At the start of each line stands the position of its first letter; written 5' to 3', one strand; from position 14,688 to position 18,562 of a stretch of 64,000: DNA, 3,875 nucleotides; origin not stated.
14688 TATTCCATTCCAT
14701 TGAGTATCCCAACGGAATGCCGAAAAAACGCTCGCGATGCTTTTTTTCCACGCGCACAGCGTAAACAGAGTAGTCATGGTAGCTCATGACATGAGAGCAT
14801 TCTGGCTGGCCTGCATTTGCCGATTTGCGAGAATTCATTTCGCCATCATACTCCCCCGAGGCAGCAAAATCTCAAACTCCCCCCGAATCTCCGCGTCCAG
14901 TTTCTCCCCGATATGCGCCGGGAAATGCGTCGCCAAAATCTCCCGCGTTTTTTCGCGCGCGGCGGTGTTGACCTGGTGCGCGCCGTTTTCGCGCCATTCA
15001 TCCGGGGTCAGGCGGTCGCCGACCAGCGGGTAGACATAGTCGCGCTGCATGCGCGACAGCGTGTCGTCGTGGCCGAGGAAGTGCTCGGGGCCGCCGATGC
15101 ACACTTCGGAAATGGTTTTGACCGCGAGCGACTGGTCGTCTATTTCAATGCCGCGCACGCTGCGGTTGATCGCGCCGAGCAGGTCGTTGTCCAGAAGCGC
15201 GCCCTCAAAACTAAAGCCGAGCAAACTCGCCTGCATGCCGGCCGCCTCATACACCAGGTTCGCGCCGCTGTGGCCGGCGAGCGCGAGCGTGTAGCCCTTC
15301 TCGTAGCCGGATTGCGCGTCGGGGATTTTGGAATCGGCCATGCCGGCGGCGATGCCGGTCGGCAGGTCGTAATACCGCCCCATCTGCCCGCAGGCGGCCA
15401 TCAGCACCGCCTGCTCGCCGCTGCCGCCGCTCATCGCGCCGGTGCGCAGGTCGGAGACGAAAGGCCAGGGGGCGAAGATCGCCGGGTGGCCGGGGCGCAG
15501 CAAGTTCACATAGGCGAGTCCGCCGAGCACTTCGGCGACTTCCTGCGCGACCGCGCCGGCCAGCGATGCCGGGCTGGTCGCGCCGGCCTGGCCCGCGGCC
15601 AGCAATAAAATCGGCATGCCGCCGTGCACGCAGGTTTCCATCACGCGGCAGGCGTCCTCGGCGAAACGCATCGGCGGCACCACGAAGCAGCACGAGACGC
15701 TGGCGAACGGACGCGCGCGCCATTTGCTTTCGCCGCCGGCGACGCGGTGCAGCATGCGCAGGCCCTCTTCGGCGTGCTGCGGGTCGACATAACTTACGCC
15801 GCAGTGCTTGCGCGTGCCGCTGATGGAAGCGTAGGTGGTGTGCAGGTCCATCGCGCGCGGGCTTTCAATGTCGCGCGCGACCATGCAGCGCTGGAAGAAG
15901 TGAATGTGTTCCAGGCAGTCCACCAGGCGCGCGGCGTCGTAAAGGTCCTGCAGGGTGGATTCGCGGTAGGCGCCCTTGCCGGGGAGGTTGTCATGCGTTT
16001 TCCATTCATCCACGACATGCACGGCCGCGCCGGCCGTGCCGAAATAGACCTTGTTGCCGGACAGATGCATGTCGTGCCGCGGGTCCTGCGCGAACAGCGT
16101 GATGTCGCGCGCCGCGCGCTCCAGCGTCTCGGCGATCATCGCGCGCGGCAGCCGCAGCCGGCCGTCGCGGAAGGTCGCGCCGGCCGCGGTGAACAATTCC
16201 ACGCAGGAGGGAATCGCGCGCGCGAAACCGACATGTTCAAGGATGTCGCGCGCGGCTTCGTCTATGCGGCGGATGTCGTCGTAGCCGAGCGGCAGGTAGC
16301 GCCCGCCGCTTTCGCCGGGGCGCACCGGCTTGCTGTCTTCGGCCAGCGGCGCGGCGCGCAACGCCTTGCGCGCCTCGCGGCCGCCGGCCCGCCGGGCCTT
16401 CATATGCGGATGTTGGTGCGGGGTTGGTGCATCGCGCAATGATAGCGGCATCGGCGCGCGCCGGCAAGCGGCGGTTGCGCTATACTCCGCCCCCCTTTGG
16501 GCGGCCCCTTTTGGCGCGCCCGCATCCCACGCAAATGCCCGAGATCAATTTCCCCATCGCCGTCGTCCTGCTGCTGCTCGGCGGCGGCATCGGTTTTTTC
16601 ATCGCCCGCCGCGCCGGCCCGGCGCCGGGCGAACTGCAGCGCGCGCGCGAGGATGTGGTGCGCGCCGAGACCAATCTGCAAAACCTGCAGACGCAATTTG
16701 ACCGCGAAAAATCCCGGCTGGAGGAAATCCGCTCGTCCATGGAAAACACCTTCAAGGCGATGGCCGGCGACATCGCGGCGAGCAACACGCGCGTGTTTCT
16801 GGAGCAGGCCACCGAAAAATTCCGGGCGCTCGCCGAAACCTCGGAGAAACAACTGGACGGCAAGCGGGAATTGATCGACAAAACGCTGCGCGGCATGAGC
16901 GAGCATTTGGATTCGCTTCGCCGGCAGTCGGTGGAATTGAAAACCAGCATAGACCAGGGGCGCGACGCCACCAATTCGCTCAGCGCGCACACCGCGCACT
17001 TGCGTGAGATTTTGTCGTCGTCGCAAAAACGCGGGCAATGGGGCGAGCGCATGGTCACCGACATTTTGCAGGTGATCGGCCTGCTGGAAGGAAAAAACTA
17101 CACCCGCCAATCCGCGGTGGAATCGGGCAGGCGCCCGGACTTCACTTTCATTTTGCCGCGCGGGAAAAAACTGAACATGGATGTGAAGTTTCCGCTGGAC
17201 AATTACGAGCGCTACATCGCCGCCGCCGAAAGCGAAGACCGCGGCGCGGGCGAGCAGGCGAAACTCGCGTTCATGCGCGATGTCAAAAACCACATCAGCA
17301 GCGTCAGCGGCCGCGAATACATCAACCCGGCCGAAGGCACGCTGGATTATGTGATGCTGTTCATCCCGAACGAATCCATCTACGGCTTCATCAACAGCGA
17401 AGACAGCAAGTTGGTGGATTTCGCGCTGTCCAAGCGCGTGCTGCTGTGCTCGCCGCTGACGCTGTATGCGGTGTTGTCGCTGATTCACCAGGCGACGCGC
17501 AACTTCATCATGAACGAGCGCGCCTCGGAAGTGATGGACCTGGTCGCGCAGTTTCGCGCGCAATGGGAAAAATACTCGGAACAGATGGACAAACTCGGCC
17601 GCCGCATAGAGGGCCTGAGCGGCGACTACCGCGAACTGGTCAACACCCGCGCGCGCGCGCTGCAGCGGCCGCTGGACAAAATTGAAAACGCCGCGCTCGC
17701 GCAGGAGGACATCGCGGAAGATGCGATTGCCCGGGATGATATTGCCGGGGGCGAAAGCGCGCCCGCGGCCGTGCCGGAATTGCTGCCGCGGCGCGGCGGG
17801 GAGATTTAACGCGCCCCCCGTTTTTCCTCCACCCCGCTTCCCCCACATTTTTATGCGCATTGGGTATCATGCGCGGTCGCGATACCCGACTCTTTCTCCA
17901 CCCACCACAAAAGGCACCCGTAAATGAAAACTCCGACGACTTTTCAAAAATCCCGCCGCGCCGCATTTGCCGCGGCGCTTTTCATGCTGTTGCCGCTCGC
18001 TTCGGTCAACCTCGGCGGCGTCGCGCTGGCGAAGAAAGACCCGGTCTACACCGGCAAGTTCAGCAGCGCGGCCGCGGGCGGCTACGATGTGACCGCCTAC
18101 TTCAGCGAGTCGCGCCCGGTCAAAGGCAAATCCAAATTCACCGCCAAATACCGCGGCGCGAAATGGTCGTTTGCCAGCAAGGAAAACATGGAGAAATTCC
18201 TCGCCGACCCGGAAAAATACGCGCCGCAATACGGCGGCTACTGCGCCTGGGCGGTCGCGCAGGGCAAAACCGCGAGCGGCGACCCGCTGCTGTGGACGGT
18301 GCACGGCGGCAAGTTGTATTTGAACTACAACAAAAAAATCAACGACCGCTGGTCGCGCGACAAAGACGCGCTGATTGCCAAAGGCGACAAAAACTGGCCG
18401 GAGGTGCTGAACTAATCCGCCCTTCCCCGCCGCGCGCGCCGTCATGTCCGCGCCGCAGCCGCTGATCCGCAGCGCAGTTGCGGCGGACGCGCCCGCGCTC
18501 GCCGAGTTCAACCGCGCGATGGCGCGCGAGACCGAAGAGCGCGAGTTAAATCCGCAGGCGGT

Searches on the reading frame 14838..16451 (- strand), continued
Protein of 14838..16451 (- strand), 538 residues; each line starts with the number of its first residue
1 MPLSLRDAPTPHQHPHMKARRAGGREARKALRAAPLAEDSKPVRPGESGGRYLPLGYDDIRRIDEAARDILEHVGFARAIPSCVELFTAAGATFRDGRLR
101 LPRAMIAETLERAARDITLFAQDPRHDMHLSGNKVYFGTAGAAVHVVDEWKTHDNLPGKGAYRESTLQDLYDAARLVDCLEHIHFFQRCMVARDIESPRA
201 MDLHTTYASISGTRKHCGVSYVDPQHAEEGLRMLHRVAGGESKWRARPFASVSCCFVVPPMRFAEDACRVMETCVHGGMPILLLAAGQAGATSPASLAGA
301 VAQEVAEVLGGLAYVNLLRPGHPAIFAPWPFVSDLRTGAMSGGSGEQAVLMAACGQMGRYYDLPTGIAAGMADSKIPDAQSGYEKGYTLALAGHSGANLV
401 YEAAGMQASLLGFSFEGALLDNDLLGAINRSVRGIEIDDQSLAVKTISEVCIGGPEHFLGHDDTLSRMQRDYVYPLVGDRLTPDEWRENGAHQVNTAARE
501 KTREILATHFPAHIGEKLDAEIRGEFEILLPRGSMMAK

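Call 65: find_encoding_contigs(protein=window:14838-16451:-, flank=4000, max_places=10)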
Protein window:14838-16451:- (538 aa): no gene with exactly this product is on record in the collection.

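Call 67: find_encoding_contigs(protein=window:14838-16403:-, flank=4000, max_places=10)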
Protein window:14838-16403:- (522 aa): no gene with exactly this product is on record in the collection.

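Call 77: search_protein_families(library=padloc, proteins=[L087:5740-8853:-, L087:9092-9499:-, L010:9898-11328:-, L010:9249-9914:-, L007:7698-8345:+, L007:8669-9568:-, L005:7686-8273:+, L086:5843-6085:+, L086:6212-6619:+, L083:7670-8368:+], max_evalue=0.001)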
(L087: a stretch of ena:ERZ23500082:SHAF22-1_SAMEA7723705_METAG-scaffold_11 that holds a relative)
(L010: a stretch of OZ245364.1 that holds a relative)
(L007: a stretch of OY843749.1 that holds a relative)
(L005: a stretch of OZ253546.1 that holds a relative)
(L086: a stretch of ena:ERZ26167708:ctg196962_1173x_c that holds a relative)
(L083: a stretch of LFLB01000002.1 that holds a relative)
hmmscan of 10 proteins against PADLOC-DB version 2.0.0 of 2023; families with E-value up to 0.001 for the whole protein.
L087:5740-8853:- (1038 aa): 10 families
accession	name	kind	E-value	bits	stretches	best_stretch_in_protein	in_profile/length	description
PDLC03610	REase_MTase_IIG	-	0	1051.4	2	6-514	2-495/1096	Type IIG restriction enzyme-methyltransferase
PDLC03631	REase_MTase_IIG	-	5.3e-99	330.5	1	21-1006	23-989/1086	Type IIG restriction enzyme-methyltransferase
PDLC03597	REase_MTase_IIG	-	4.7e-51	171.6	1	307-941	861-1506/1646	Type IIG restriction enzyme-methyltransferase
PDLC03051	REase_MTase_I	-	8.7e-44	147.1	1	324-941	862-1471/1591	Type I restriction enzyme-methyltransferase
PDLC03621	REase_MTase_IIG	-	3.6e-27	92.8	2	310-636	287-595/1024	Type IIG restriction enzyme-methyltransferase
PDLC04134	mad2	-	5.2e-17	59.8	2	306-638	253-458/492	mads_2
PDLC03313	MTase_II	-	2e-05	21.3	1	371-593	44-236/563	Type II methyltransferase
PDLC03026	MTase_I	-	7.2e-05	20.1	0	301-344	117-160/487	Type I methyltransferase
PDLC03338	MTase_II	-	7.4e-05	19.6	0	376-471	155-246/604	Type II methyltransferase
PDLC03021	MTase_I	-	0.00017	18.5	0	376-507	185-285/491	Type I methyltransferase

L087:9092-9499:- (136 aa): 0 families

L010:9898-11328:- (477 aa): 48 families (the best 25 are shown)
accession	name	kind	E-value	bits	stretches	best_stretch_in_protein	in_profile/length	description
PDLC03236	MTase_II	-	2.3e-79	265.8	3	152-302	646-796/912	Type II methyltransferase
PDLC03353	MTase_II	-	5.9e-43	145.3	2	156-304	10-151/260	Type II methyltransferase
PDLC03350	MTase_II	-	3.7e-38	129.7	2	110-303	16-193/312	Type II methyltransferase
PDLC03387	MTase_II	-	3.6e-32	109.7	1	151-452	7-266/289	Type II methyltransferase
PDLC03246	MTase_II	-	4.9e-28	96.3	2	156-302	113-261/376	Type II methyltransferase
PDLC03299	MTase_II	-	8.7e-25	85.8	2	153-220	12-83/296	Type II methyltransferase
PDLC03276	MTase_II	-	2.2e-23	81.2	1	153-303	141-289/404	Type II methyltransferase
PDLC03259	MTase_II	-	1.1e-22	78.5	2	390-452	184-246/423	Type II methyltransferase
PDLC03371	MTase_II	-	6e-21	73.1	2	359-454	156-245/260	Type II methyltransferase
PDLC03260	MTase_II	-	9.1e-19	65.6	2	399-454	245-300/349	Type II methyltransferase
PDLC03323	MTase_II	-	6.7e-16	56.3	2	398-473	231-306/330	Type II methyltransferase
PDLC03265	MTase_II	-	1.1e-14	52.6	1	156-216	25-90/333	Type II methyltransferase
PDLC03283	MTase_II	-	1.7e-14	51.9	1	396-458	206-267/352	Type II methyltransferase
PDLC03251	MTase_II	-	2.1e-14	51.4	1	289-465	103-269/282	Type II methyltransferase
PDLC03295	MTase_II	-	3.1e-14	51.2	2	157-227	5-78/292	Type II methyltransferase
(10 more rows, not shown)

L010:9249-9914:- (222 aa): 0 families

L007:7698-8345:+ (216 aa): 0 families

L007:8669-9568:- (300 aa): 7 families
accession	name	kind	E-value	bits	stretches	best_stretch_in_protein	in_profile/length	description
PDLC04836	PDC-S04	-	5.7e-31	105.5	1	44-270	15-222/244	-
PDLC04840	PDC-S04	-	5.6e-27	92.9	1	56-262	13-202/227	-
PDLC04837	PDC-S04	-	1.2e-24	84.9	1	43-272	14-221/234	-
PDLC03963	SoFic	-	1.6e-19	68.5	1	22-256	29-240/361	-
PDLC04839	PDC-S04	-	7e-19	66.3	1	163-273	88-200/205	-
PDLC04966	PDC-S24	-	1.1e-11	42.3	1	155-243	256-343/497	-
PDLC04838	PDC-S04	-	1.3e-10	39.5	1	169-275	96-202/209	-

L005:7686-8273:+ (196 aa): 0 families

L086:5843-6085:+ (81 aa): 0 families

L086:6212-6619:+ (136 aa): 0 families

L083:7670-8368:+ (233 aa): 0 families

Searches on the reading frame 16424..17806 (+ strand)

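Call 57: search_protein_families(library=pfam, proteins=[window:16424-17806:+], max_evalue=0.00001)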
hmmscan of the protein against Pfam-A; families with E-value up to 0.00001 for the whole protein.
window:16424-17806:+ (461 aa): 1 family
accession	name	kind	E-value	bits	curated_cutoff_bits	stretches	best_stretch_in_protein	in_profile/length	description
PF02646.22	RmuC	-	1.2e-65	221.9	26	1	148-426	11-287/291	RmuC family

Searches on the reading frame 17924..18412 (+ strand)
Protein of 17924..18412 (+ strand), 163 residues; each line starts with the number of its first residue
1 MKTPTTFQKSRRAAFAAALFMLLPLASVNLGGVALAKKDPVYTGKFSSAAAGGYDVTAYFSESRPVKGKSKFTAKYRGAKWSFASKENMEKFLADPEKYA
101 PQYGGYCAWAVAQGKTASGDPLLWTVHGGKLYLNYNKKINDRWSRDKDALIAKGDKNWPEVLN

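Call 57: search_protein_families(library=pfam, proteins=[window:17924-18412:+], max_evalue=0.00001)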
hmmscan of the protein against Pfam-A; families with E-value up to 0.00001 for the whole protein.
window:17924-18412:+ (163 aa): 1 family
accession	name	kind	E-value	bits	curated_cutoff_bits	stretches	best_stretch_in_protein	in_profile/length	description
PF04945.19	YHS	-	1.1e-11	44.9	30.3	1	60-103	4-47/47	YHS domain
